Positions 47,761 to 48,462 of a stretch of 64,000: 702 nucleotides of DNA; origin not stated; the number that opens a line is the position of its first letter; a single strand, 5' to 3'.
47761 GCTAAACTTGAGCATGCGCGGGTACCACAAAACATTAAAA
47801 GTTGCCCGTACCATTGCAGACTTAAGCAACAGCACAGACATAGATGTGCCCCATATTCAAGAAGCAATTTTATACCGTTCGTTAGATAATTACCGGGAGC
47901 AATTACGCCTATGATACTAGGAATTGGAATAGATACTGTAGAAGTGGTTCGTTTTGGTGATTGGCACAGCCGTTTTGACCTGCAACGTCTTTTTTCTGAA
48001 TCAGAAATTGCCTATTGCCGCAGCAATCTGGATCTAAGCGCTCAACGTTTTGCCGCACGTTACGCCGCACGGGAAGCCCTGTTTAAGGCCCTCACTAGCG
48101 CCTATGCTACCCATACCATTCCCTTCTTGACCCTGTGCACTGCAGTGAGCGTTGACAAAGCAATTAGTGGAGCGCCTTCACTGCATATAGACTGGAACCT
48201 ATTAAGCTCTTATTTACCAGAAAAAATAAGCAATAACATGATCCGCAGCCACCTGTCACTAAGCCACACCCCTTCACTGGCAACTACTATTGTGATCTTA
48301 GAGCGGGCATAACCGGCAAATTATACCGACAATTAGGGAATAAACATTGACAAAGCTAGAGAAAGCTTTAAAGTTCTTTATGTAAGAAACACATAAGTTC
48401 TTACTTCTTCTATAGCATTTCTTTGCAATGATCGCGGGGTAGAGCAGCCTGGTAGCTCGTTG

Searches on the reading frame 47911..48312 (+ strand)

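Call 80: search_protein_families(library=pfam, proteins=[window:47911-48312:+], max_evalue=0.001)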
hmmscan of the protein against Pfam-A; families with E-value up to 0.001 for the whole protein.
window:47911-48312:+ (133 aa): 1 family
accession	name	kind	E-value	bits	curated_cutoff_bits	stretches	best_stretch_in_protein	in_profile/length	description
PF01648.25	ACPS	-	5.6e-10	39.7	25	1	4-91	1-86/111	4'-phosphopantetheinyl transferase superfamily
